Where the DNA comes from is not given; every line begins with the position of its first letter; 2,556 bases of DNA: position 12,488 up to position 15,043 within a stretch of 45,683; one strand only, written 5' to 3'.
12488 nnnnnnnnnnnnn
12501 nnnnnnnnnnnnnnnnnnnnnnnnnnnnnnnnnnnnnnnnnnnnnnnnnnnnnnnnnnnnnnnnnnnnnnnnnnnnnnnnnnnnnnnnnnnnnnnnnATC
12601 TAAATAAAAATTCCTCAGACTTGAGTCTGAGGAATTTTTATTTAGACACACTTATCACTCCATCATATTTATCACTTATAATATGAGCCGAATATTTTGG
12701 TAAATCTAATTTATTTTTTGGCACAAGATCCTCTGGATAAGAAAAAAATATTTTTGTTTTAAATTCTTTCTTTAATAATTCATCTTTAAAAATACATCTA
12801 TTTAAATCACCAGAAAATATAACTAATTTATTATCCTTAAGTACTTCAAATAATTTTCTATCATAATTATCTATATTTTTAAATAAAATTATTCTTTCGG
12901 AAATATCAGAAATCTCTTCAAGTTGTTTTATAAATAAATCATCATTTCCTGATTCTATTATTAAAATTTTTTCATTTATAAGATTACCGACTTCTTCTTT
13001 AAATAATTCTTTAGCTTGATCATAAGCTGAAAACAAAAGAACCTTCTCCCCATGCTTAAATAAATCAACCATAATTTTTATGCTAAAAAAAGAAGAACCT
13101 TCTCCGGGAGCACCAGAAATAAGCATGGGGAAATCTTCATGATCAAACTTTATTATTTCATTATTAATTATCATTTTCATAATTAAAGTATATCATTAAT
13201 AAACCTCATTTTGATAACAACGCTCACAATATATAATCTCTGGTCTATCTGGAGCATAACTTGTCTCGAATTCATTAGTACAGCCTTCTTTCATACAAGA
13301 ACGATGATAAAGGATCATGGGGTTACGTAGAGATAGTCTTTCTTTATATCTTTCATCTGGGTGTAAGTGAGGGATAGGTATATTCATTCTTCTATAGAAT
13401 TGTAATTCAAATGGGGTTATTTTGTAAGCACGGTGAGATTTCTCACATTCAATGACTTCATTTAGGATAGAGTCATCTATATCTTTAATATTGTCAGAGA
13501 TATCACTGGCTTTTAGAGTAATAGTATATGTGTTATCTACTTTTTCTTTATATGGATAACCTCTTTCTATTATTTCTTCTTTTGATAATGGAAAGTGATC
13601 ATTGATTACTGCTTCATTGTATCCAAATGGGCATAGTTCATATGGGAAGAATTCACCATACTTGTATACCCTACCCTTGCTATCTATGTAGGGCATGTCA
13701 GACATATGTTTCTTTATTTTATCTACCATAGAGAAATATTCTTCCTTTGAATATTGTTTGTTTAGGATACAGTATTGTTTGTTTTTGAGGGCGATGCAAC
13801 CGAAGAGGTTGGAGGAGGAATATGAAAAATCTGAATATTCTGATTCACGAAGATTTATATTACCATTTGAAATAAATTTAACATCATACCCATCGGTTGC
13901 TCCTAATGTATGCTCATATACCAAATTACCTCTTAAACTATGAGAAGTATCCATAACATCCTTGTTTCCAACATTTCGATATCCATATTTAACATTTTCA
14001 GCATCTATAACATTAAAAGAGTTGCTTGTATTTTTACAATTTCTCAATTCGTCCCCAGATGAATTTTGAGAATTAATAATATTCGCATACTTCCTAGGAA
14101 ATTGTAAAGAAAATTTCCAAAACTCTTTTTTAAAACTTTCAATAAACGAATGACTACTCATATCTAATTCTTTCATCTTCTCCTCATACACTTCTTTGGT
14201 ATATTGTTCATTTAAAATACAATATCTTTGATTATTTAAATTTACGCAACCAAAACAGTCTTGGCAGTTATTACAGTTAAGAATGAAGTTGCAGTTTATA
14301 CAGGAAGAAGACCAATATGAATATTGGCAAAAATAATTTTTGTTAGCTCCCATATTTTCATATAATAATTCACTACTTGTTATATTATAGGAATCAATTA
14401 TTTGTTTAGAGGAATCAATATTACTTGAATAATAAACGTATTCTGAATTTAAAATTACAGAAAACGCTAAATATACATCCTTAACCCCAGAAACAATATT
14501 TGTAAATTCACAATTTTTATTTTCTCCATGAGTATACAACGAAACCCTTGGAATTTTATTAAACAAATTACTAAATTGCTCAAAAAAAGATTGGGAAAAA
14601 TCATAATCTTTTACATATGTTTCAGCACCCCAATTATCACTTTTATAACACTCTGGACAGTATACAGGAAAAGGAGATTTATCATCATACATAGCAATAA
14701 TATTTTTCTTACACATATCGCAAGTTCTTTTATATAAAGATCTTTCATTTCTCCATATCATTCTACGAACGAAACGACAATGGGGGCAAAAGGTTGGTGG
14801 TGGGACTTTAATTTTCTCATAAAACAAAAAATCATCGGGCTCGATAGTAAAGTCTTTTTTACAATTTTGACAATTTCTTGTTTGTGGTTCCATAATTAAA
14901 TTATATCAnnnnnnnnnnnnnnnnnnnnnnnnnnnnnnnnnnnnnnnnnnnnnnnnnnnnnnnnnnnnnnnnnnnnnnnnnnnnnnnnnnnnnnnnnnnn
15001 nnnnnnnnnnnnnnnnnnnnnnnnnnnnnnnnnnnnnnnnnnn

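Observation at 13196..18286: Tandem triplication of a large Cys-rich protein with homologous zinc-ribbon modules at both termini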

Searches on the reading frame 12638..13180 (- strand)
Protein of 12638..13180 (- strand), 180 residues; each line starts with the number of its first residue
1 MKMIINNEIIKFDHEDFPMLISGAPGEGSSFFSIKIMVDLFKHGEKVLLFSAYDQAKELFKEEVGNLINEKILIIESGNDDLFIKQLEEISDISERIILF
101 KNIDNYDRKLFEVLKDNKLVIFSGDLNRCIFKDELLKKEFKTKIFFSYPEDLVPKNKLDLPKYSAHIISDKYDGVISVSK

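Call 5: search_protein_families(library=pfam, proteins=[window:12638-13180:-], max_evalue=1)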
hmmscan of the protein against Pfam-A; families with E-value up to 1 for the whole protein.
window:12638-13180:- (180 aa): 3 families
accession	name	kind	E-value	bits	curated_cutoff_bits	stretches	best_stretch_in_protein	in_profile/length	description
PF20720.3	nSTAND3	-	0.0058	16.8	27.2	1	19-64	20-71/155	Novel STAND NTPase 3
PF22652.1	DUF7006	-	0.02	15.5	27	1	53-110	14-70/112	Family of unknown function (DUF7006)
PF04851.21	ResIII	-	0.021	15.2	22.5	1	5-133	12-132/164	Type III restriction enzyme, res subunit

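Call 6: search_protein_families(library=ncbifam, proteins=[window:12638-13180:-], max_evalue=1)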
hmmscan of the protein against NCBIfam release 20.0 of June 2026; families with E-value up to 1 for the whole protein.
window:12638-13180:- (180 aa): 3 families
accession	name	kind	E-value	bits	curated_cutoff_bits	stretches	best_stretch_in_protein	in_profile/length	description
NF006799.0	PRK09302.1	equivalog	0.026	13.1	408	1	17-62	274-319/515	circadian clock protein KaiC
NF004629.0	PRK05973.1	equivalog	0.028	13.4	156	1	19-53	67-101/237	DNA helicase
TIGR03880.1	KaiC_arch_3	hypoth_equivalog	0.049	13.2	249.45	1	21-133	21-125/224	KaiC domain-containing protein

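Call 52: search_protein_families(library=padloc, proteins=[window:12638-13180:-], max_evalue=0.01)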
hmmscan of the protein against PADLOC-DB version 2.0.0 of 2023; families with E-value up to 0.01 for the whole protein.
window:12638-13180:- (180 aa): 0 families

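Call 53: search_protein_families(library=phrogs, proteins=[window:12638-13180:-], max_evalue=0.01)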
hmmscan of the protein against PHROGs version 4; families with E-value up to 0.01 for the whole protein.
window:12638-13180:- (180 aa): 0 families

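Call 59: find_homologous_proteins(query=window:12638-13180:-, max_evalue=0.001)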
Query window:12638-13180:- (180 aa): 112 proteins with E <= 0.001 among 245 candidates.
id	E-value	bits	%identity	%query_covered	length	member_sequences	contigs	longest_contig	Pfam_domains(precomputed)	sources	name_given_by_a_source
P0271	2.9e-108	377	100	100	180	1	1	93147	-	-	-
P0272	1.1e-79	284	72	99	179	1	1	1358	-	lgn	-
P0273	2.1e-77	277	70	99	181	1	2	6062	-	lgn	-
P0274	8.4e-75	268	68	99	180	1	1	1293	-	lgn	-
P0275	1.8e-73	264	67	100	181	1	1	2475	-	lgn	-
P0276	2.4e-73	263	69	99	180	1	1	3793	-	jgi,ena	-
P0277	3.3e-73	263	65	100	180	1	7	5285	-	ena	-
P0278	2.3e-72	260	68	99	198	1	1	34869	-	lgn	-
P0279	4.3e-72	259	66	99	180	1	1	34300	-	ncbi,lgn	-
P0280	4.4e-72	259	70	98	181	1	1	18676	-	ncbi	-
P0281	4.7e-72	259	66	99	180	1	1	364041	-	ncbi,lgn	-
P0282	5.6e-71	256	68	99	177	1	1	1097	-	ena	-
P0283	4.8e-70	253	65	100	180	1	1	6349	-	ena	-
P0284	6.2e-70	252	65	99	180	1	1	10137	-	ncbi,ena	-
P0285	1.2e-68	248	63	100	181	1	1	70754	-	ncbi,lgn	-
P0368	1.8e-47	179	52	99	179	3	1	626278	-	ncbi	-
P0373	5.1e-45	171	50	99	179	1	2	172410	-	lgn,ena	-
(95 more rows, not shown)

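Call 60: find_encoding_contigs(protein=P0368, flank=8000, max_places=2)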
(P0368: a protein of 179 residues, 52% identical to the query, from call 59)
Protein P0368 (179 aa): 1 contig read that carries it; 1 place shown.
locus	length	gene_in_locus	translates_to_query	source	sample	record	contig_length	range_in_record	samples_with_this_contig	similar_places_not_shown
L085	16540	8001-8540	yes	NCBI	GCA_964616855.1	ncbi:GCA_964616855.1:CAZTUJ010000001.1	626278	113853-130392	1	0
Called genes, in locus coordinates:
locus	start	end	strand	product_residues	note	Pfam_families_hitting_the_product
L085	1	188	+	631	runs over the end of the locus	PF01935:DUF87 (weak), PF12846:AAA_10 (faint), PF19044:P-loop_TraG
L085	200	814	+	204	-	-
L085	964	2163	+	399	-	PF03796:DnaB_C (weak), PF06745:ATPase, PF13191:AAA_16 (weak), PF13481:AAA_25, PF23442:DUF7125 (weak), PF13401:AAA_22 (weak), PF20720:nSTAND3 (weak), PF13541:ChlI, +1 more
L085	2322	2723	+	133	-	-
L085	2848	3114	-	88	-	-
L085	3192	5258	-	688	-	PF17191:RecG_wedge, PF01336:tRNA_anti-codon (weak), PF04851:ResIII, PF00270:DEAD, PF00271:Helicase_C, PF22590:Cas3-like_C_2 (weak), PF19833:RecG_dom3_C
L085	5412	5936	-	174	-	-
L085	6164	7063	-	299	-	-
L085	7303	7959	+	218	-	PF03575:Peptidase_S51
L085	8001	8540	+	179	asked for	-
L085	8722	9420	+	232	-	-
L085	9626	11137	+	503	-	PF00215:OMPdecase, PF00156:Pribosyltran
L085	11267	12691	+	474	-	PF00391:PEP-utilizers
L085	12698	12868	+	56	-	-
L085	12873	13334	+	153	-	PF12724:Flavodoxin_5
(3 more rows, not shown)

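Call 61: find_encoding_contigs(protein=P0281, flank=8000, max_places=2)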
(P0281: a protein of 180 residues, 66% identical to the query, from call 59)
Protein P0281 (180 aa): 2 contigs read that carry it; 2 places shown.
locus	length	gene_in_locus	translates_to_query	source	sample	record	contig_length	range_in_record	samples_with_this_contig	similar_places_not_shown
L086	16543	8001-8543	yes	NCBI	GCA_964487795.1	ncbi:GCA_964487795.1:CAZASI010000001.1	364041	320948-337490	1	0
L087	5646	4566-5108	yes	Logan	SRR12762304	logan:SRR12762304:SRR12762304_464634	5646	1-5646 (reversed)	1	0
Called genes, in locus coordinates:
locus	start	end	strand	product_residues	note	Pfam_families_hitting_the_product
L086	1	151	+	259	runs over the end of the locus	-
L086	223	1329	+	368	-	PF01555:N6_N4_Mtase, PF01170:UPF0020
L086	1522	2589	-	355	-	PF01926:MMR_HSR1, PF02421:FeoB_N, PF06071:YchF-GTPase_C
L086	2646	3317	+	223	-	PF07853:DUF1648, PF13630:SdpI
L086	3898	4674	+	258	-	-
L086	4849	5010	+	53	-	-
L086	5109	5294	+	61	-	-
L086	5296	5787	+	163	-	-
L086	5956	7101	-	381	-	-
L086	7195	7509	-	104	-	PF01371:Trp_repressor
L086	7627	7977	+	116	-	PF00903:Glyoxalase (weak)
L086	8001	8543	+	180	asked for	-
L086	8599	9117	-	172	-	-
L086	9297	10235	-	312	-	-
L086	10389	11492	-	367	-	-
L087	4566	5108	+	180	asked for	-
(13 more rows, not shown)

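Call 62: find_encoding_contigs(protein=P0373, flank=8000, max_places=2)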
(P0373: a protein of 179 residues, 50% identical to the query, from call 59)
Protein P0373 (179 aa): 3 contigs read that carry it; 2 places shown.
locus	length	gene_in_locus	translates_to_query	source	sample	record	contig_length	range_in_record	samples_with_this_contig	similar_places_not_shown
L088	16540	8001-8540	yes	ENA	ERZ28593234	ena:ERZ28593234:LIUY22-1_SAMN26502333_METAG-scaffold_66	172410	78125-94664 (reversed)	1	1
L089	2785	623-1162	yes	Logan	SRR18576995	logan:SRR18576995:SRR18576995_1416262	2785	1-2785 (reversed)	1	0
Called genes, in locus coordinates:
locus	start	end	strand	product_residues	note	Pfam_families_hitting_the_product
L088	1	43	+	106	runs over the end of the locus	PF02583:Trns_repr_metal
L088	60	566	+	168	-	-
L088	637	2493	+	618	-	PF00403:HMA, PF13386:DsbD_2, PF13473:Cupredoxin_1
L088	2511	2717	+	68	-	PF00403:HMA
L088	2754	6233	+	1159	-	PF00403:HMA, PF00122:E1-E2_ATPase, PF00702:Hydrolase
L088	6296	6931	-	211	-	PF01470:Peptidase_C15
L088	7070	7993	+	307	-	PF01368:DHH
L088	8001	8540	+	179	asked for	-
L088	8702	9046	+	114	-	-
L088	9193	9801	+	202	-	PF00881:Nitroreductase, PF14512:TM1586_NiRdase (faint), PF00881:Nitroreductase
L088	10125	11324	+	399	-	PF00291:PALP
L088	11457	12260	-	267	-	PF00950:ABC-3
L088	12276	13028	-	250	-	PF02463:SMC_N, PF00005:ABC_tran, PF13304:AAA_21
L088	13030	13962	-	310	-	PF01297:ZnuA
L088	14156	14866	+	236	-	PF23477:zf_Tbcl_2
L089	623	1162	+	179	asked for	-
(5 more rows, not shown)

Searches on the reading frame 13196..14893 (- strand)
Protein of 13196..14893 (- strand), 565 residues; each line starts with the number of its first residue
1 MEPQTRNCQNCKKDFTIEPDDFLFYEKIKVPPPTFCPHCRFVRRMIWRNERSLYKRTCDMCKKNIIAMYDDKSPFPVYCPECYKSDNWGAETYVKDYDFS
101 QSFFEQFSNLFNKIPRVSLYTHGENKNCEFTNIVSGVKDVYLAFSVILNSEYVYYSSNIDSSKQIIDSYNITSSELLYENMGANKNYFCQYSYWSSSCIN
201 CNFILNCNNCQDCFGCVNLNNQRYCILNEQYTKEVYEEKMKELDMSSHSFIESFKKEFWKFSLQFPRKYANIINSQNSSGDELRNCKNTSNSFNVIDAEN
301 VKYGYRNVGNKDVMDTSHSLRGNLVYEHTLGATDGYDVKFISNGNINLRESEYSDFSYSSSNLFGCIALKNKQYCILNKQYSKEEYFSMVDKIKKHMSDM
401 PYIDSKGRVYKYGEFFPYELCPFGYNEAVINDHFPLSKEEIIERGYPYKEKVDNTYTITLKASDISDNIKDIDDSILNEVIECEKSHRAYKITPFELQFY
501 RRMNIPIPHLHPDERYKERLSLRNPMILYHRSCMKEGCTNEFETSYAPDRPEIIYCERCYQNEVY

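Call 5: search_protein_families(library=pfam, proteins=[window:13196-14893:-], max_evalue=1)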
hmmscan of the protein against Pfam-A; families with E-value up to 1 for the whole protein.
window:13196-14893:- (565 aa): 0 families

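Call 6: search_protein_families(library=ncbifam, proteins=[window:13196-14893:-], max_evalue=1)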
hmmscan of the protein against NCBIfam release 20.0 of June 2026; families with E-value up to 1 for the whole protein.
window:13196-14893:- (565 aa): 1 family
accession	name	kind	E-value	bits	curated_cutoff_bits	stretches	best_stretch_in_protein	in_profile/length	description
NF002714.0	PRK02551.1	equivalog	0.007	16.1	190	1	371-391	109-129/157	class Ib ribonucleoside-diphosphate reductase assembly flavoprotein NrdI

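Call 52: search_protein_families(library=padloc, proteins=[window:13196-14893:-], max_evalue=0.01)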
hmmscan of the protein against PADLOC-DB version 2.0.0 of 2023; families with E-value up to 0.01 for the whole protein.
window:13196-14893:- (565 aa): 0 families

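Call 53: search_protein_families(library=phrogs, proteins=[window:13196-14893:-], max_evalue=0.01)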
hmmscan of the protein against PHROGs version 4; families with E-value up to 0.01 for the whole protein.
window:13196-14893:- (565 aa): 0 families

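Call 69: search_protein_families(library=pfam, alignment_id=A5, max_evalue=1)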
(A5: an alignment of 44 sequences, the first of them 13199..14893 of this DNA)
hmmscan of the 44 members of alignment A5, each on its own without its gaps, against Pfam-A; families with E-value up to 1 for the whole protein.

A. member 1, window:13199-14893:- (565 aa): 0 families

B. families by the number of members that match (of 44 scanned): 29 families (the first 25 are shown)
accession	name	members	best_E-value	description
PF23477.1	zf_Tbcl_2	23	7.4e-07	Probable treble clef zinc finger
PF13451.12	zf_Tbcl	20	2.3e-05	Probable treble clef domain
PF09606.15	Med15_N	8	0.0072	ARC105/Med15 mediator subunit N-terminal KIX domain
PF21344.3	Zn_ribbon_LysW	3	0.0061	Alpha-aminoadipate carrier protein LysW-like, globular domain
PF17207.9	MCM_OB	2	0.18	MCM OB domain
PF10539.14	Dev_Cell_Death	1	0.00069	Development and cell death domain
PF10267.14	Tmemb_cc2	1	0.0023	Predicted transmembrane and coiled-coil 2 protein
PF14103.11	DUF4276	1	0.0032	Domain of unknown function (DUF4276)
PF05443.17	ROS_MUCR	1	0.0052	ROS/MUCR transcriptional regulator protein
PF00412.28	LIM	1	0.008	LIM domain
PF25080.1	zf_RING-like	1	0.012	RING zinc finger-like domain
PF25434.1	NUCB1_N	1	0.018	NUCB1-like, N-terminal domain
PF11372.14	DUF3173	1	0.021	Domain of unknown function (DUF3173)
PF23165.1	zf-C2H2_FBX41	1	0.022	F-box only protein 41 C2H2 zinc finger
PF13717.11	Zn_ribbon_4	1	0.048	zinc-ribbon domain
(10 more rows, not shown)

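Call 70: search_solved_structures(query=A5, max_evalue=10)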
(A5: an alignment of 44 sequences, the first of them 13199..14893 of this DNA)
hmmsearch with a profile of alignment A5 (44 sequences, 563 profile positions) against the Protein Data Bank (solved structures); distinct sequences matched with E-value up to 10: 9.
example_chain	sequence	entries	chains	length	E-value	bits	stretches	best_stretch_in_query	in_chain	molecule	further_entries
1ctl_A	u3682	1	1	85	0.0059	18.6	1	521-561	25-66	AVIAN CYSTEINE RICH PROTEIN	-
1b8t_A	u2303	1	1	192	0.044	15.7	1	522-561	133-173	PROTEIN (CRP1)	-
1cxx_A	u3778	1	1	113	0.089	14.7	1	524-561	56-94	CYSTEINE AND GLYCINE-RICH PROTEIN CRP2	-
1ibi_A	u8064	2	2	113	0.17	13.8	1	524-561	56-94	CYSTEINE-RICH PROTEIN 2 | CYSTEINE AND GLYCINE-RICH PROTEIN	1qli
2o13_A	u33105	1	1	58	0.22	13.4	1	523-561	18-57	Muscle LIM protein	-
6z5l_A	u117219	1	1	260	0.72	11.7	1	160-278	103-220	Matrix protein 1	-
7jm3_C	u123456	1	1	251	0.82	11.5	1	160-278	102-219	Matrix protein 1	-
6z5j_E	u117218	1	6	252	0.83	11.5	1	160-278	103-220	Matrix protein 1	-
1iml_A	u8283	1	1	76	1.6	10.6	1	508-560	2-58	CYSTEINE RICH INTESTINAL PROTEIN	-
